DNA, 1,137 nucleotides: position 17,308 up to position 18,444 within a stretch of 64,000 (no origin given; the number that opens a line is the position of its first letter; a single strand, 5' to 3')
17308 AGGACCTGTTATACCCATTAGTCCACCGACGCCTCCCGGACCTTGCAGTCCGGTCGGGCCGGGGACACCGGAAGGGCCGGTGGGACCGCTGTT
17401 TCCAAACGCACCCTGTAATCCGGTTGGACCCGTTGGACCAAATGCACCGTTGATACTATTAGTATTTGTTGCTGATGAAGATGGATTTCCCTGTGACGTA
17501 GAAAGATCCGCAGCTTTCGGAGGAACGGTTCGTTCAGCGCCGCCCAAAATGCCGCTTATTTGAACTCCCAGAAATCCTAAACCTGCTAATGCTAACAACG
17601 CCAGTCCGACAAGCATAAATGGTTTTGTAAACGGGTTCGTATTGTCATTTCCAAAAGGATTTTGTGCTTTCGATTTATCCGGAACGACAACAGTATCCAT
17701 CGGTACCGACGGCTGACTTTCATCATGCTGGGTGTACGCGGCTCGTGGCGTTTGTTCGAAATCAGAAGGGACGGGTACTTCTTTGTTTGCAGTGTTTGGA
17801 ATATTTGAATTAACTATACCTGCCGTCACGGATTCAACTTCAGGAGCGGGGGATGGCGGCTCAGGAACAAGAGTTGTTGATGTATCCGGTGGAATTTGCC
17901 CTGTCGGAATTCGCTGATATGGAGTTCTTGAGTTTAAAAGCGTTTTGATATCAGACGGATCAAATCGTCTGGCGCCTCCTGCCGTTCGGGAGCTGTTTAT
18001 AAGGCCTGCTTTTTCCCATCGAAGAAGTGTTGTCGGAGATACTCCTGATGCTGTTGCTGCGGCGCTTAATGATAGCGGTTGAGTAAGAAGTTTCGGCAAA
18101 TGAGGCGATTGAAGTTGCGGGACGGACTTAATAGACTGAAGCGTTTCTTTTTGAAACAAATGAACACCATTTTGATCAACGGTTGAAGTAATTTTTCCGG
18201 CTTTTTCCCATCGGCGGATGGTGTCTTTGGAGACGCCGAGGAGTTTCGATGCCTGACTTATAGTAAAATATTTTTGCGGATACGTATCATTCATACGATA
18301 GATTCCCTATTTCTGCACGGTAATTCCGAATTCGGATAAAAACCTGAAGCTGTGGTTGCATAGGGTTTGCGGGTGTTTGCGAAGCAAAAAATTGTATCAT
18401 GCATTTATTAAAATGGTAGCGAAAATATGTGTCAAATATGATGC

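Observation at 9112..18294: A 3,060-aa protein fuses cytoplasmic DNA-binding HTH motifs, through one TM helix, to a huge collagen/propeller/LamG ectodomain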

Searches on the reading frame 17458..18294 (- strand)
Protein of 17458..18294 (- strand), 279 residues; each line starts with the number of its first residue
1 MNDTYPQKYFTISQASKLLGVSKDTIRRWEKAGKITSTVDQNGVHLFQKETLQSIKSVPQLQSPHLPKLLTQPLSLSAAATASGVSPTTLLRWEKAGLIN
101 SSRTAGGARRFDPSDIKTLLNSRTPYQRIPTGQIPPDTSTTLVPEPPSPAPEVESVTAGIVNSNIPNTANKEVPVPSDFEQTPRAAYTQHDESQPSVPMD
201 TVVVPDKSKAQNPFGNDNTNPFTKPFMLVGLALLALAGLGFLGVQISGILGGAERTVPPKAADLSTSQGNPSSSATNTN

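Call 6: search_protein_families(library=pfam, proteins=[window:17458-18294:-], max_evalue=10)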
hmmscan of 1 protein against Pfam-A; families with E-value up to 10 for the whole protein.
seq(279 aa): 22 families
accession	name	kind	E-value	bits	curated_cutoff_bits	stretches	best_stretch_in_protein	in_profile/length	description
PF00376.29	MerR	-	2.1e-21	75.9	28.2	2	11-43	1-34/38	MerR family regulatory protein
PF13411.12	MerR_1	-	6.8e-19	68.2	21.6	2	75-120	2-47/69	MerR HTH family regulatory protein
PF12728.13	HTH_17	-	3.2e-14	53.4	27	2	9-52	1-43/51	Helix-turn-helix domain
PF01381.28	HTH_3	-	3.2e-07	30.7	23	2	9-34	9-34/55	Helix-turn-helix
PF13384.12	HTH_23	-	9.5e-07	28.9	24.6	2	10-31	18-39/50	Homeodomain-like domain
PF13518.12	HTH_28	-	4.2e-06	27.2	25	2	11-31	14-34/52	Helix-turn-helix domain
PF13551.12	HTH_29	-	8.2e-06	26.3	28.1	1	11-29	14-32/64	Winged helix-turn helix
PF13338.12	AbiEi_4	-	1.3e-05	25.7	25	2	9-35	13-38/49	Transcriptional regulator, AbiEi antitoxin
PF13560.12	HTH_31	-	2.2e-05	25.1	27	2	10-33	15-38/64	Helix-turn-helix domain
PF13542.12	HTH_Tnp_ISL3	-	0.00032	20.6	27.4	1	11-29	28-46/51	Helix-turn-helix domain of transposase family ISL3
PF08822.17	DUF1804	-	0.00062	20.1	29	2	4-35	14-45/164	Protein of unknown function (DUF1804)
PF05344.16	DUF746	-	0.0017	18.8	26.9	2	69-94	8-33/64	Domain of Unknown Function (DUF746)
PF12964.13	DUF3853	-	0.0031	18.1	22.1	1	4-45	41-82/97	Protein of unknown function (DUF3853)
PF08220.18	HTH_DeoR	-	0.0051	17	21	1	7-28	12-33/57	DeoR-like helix-turn-helix domain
PF20432.4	Xre-like-HTH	-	0.0072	17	25.8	1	11-33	25-46/63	Antitoxin Xre-like helix-turn-helix domain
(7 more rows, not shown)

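Call 9: find_homologous_proteins(query=window:17458-18294:-, max_evalue=0.001)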
Query seq(279 aa) (279 aa): 6 proteins with E <= 0.001 among 8000 candidates.
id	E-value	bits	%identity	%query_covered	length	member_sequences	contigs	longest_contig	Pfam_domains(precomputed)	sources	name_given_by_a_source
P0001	3.1e-49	186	42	94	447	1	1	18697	PF12728.14,PF00376.30,PF01391.24,PF13411.13,PF13384.13,PF01527.27,PF01381.29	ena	-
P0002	1.4e-32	131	55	47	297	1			PF12728.14,PF00376.30,PF01391.24,PF13411.13,PF13384.13,PF13551.13,PF13518.13,PF01381.29,PF07453.20,PF13560.13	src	-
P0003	1.5e-32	131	48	47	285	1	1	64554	PF12728.14,PF00376.30,PF13411.13,PF13384.13,PF13551.13,PF01527.27,PF13518.13,PF01381.29,PF13542.13,PF13560.13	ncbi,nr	ncbi:MerR family DNA-binding transcriptional regulator, partial [Candidatus Gottesmanbacteria bacter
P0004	4.3e-31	126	46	56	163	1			PF12728.14,PF00376.30,PF13411.13,PF13384.13,PF13551.13,PF01527.27,PF13518.13,PF01381.29,PF13542.13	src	-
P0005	1.7e-28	118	43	58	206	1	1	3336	PF12728.14,PF00376.30,PF13411.13,PF13384.13,PF13551.13,PF13518.13,PF01381.29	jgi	jgi:DNA-binding XRE family transcriptional regulator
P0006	5.7e-28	116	48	54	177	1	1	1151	PF12728.14,PF00376.30,PF13411.13,PF13384.13,PF13551.13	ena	-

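Call 17: find_encoding_contigs(protein=P0001, flank=10000, max_places=3)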
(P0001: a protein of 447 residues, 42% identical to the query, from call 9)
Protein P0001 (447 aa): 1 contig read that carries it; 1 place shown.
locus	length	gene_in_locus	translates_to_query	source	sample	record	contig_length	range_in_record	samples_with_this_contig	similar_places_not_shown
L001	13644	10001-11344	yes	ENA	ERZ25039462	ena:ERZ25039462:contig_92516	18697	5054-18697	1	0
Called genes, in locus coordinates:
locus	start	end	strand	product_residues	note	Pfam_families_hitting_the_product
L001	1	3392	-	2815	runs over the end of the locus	?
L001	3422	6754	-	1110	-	-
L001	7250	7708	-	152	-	-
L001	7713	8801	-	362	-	PF01476:LysM, PF23473:LysM3_LYK4_5 (faint), PF01476:LysM (weak), PF01551:Peptidase_M23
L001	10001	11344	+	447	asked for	PF00376:MerR, PF01381:HTH_3 (faint), PF12728:HTH_17 (weak), PF13411:MerR_1, PF00376:MerR, PF12728:HTH_17 (weak), PF13411:MerR_1 (weak), PF01391:Collagen (weak), +2 more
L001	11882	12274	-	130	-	-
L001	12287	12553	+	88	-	-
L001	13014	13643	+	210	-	?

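Call 19: find_encoding_contigs(protein=P0003, flank=10000, max_places=3)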
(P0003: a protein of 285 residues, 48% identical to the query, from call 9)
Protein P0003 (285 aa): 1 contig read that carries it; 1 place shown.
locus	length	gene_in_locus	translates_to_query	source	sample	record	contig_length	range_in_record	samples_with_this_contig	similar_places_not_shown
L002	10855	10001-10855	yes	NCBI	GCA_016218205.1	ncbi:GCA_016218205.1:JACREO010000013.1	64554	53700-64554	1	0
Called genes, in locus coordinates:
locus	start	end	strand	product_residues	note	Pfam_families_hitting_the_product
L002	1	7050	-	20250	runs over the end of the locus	?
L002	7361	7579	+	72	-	-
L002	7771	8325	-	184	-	-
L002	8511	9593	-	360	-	PF01476:LysM, PF23473:LysM3_LYK4_5 (weak), PF01476:LysM (weak), PF01551:Peptidase_M23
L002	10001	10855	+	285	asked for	PF01381:HTH_3 (faint), PF01527:HTH_Tnp_1 (faint), PF13384:HTH_23 (faint), PF00376:MerR, PF12728:HTH_17 (weak), PF00376:MerR, PF12728:HTH_17 (weak), PF13411:MerR_1, +4 more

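Call 25: search_protein_representatives(alignment_id=A1)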
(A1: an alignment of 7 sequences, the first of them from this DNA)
Query: 7 sequences, 311 profile positions. Proteins with E-value up to 0.001 (for the whole library): 16792; up to 1e-10: 1177; up to 1e-30: 45. The best 150 are listed.
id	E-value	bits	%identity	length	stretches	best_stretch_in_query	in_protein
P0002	1.9e-129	447.8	-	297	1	1-311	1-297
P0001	3.5e-128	443.7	-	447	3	1-311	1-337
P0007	9.1e-120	416.0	-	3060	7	1-311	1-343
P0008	8.3e-91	320.9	-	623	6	11-122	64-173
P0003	3.9e-90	318.7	-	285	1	1-244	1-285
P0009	5.6e-85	301.8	-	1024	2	1-311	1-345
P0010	3.0e-83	296.1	-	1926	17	1-311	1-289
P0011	1.1e-79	284.4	-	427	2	1-311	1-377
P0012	4.8e-73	262.6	-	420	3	1-311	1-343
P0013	8.1e-72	258.5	-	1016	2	1-311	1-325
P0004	3.8e-70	253.1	-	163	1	1-162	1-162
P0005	8.5e-65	235.5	-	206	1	1-214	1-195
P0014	3.5e-55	203.9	-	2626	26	258-311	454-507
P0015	2.2e-51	191.4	-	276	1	5-251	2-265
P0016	1.0e-49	186.0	-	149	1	6-134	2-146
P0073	2.3e-26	109.2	-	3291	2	12-124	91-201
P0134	4.5e-22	95.1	-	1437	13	148-311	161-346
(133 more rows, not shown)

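Call 57: find_related_loci(query=A1, collection=genome_contigs, flank=4000)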
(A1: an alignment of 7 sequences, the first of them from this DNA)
Query A1 (279 aa) in genome_contigs; peptide patterns used: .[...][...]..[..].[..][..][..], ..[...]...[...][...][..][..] (x = any residue, [..] = any of these).
82 stretches matched a pattern; 55 encode a relative of the query (tblastn E <= 1e-3); 55 distinct loci.
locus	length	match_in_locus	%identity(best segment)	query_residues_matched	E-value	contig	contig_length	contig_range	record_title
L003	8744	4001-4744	41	1-275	7e-43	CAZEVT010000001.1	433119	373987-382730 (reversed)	MAG TPA_asm: uncultured Gammaproteobacteria bacterium isolate SRP119689_co1_156 genome assembly, contig: NODE_4_length_4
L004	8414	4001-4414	54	8-148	7e-39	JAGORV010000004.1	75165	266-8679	Candidatus Woesebacteria bacterium isolate Gw_Eff_bin_29 Gw_Eff_450_length_75165_cov_7.908313, whole genome shotgun sequ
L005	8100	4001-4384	53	1-131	3e-35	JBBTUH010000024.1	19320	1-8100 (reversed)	MAG: Patescibacteria group bacterium isolate H41-bin250_1 H41_bin250_1_000000000024, whole genome shotgun sequence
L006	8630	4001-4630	36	8-267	3e-34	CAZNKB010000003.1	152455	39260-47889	MAG TPA_asm: uncultured Gammaproteobacteria bacterium isolate SRP173033_co3_60 genome assembly, contig: NODE_42_length_1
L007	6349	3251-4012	33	6-263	5e-34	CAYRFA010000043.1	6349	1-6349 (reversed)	MAG TPA_asm: uncultured Gammaproteobacteria bacterium isolate SRP050083_co2_70 genome assembly, contig: NODE_11103_lengt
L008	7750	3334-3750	43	1-130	6e-32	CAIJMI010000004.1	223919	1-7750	Candidatus Gottesmanbacteria bacterium isolate LaPlata-b_bin-0620 genome assembly, contig: bin-0620:4/5, whole genome sh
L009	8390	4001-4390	48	1-130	5e-32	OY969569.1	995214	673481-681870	MAG: Candidatus Gottesmanbacteria bacterium isolate MFD03899.bin.c.1 genome assembly, chromosome: 1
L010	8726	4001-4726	34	7-257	1e-31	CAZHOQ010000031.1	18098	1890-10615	MAG TPA_asm: uncultured Gammaproteobacteria bacterium isolate SRP093185_co1_203 genome assembly, contig: NODE_1977_lengt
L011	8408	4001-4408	48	2-130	1e-31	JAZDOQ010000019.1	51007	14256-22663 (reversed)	MAG: Candidatus Gottesmanbacteria bacterium isolate MEGAHIT-group-0.784 k141_12168061, whole genome shotgun sequence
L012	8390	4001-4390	47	1-130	3e-31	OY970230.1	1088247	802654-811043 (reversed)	MAG: Candidatus Gottesmanbacteria bacterium isolate MFD01689.bin.c.3 genome assembly, chromosome: 1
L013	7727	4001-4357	48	8-130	1e-30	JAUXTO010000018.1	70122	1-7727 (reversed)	MAG: Candidatus Gottesmanbacteria bacterium isolate C13_maxbin.100 C13_k141_313253, whole genome shotgun sequence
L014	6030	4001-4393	44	1-130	3e-30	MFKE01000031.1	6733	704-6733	MAG: Candidatus Gottesmanbacteria bacterium RIFOXYB1_FULL_47_11 rifoxyb1_full_scaffold_9503, whole genome shotgun sequen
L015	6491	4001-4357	48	8-130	4e-30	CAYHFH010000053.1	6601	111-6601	MAG TPA_asm: uncultured Gammaproteobacteria bacterium isolate ERP119705_co10_87 genome assembly, contig: NODE_9117_lengt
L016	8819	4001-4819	31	7-265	4e-28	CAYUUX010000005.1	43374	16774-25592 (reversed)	MAG TPA_asm: uncultured Gammaproteobacteria bacterium isolate binchicken_co22_244 genome assembly, contig: NODE_917_leng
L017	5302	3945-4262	35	10-122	2e-15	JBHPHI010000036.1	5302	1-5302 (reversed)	Patescibacteria group bacterium isolate SAG AM-311-P01 NODE_36_length_5302_cov_25.732228, whole genome shotgun sequence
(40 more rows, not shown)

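Call 65: find_encoding_contigs(protein=P0134, flank=3000, max_places=3)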
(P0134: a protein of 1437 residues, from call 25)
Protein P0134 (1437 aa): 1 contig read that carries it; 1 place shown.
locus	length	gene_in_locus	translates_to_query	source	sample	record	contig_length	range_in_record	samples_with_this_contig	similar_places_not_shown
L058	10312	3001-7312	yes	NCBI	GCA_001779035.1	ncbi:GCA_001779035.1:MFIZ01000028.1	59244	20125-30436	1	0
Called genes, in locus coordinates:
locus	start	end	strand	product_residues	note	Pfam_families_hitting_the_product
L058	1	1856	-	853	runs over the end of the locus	PF00133:tRNA-synt_1, PF09334:tRNA-synt_1g, PF13603:tRNA-synt_1_2, PF00133:tRNA-synt_1, PF09334:tRNA-synt_1g, PF08264:Anticodon_1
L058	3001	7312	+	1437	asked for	PF02899:Phage_int_SAM_1, PF01391:Collagen (weak)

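Call 85: list_cluster_members(proteins=[P0007, P0009, P0073])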
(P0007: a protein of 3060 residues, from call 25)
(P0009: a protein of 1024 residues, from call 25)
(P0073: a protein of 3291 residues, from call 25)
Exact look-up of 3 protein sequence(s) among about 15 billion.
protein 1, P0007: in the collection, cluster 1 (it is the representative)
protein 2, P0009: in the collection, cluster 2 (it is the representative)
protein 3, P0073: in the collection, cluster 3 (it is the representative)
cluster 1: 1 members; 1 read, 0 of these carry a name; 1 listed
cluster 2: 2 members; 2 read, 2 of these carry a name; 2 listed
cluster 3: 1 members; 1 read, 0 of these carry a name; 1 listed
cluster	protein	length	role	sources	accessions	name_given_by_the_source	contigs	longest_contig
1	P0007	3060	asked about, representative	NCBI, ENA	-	-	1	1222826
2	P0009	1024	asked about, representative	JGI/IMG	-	excisionase family DNA binding protein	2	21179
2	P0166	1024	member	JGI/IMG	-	excisionase family DNA binding protein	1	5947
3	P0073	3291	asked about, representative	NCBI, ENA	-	-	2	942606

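Call 87: find_related_loci(query=A1, collection=metagenome_contigs, flank=1500)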
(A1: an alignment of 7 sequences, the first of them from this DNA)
Query A1 (279 aa) in metagenome_contigs; peptide patterns used: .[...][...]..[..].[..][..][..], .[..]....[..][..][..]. (x = any residue, [..] = any of these).
600 stretches matched a pattern (row limit reached: there are more); 231 encode a relative of the query (tblastn E <= 1e-3); the best 80 are kept; 80 distinct loci.
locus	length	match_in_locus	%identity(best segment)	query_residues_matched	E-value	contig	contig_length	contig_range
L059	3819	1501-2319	44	7-270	8e-48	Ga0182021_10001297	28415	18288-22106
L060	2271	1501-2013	46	1-174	3e-42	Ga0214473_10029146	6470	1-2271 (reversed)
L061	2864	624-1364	36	1-262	5e-41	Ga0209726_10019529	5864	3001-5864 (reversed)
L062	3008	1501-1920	51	1-137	9e-38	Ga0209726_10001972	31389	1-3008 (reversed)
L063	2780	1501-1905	52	1-130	1e-35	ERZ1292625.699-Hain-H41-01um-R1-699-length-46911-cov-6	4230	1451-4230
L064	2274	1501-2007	41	7-170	3e-34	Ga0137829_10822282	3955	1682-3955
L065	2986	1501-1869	49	8-129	3e-33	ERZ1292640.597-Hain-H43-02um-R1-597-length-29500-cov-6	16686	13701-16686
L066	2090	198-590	50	7-137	4e-33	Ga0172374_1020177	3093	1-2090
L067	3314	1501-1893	50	7-137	4e-33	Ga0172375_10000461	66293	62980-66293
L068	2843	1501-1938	46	1-147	5e-33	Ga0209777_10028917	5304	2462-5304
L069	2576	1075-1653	38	7-227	4e-32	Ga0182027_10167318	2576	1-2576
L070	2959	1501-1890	46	10-130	8e-32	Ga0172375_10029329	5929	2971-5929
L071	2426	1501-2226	35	7-257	3e-31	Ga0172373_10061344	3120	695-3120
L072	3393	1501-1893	44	1-130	1e-30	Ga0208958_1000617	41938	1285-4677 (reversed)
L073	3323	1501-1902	46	1-130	2e-30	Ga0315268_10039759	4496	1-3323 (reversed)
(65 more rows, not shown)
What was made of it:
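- Tried and rejected: Alignment A1 worked (calls 57, 87).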

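Call 94: find_related_loci(query=A1, collection=viral_contigs, flank=3000)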
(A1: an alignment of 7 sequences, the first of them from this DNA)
Query A1 (279 aa) in viral_contigs; peptide patterns used: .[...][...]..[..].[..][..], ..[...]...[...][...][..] (x = any residue, [..] = any of these).
114 stretches matched a pattern; 13 encode a relative of the query (tblastn E <= 1e-3); 13 distinct loci.
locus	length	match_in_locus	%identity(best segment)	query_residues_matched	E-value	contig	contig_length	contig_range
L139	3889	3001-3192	45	9-122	9e-10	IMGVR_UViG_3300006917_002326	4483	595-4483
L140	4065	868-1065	37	1-67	6e-9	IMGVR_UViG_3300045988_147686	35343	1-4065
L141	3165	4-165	50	5-122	2e-8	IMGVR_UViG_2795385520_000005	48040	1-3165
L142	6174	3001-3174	33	1-122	2e-8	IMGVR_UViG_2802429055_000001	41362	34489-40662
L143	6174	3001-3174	33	1-122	2e-8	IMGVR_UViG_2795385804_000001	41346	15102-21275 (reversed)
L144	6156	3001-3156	38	10-127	2e-8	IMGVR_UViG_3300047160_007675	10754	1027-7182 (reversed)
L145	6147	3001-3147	43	8-120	2e-8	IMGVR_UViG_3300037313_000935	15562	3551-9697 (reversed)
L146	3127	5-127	54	18-122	1e-7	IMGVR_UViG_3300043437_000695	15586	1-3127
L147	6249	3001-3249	36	14-156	3e-7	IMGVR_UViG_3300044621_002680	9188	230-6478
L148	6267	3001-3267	36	8-156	3e-7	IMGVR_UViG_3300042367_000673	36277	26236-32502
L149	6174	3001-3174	41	16-112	8e-7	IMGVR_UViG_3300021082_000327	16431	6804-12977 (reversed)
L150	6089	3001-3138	40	7-116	2e-5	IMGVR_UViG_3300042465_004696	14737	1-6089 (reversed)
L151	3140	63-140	58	11-36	7e-5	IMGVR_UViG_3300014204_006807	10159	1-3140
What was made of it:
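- Closest known: Phage tailspikes and tail fibres with intramolecular chaperones. Different: The protein is chromosomal and membrane-anchored, and no full-architecture relative was found in viral contigs (call 94).
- Tried and rejected: Only single excisionase-like HTH matches and no full architecture, so I set aside a phage origin for the locus (call 94).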
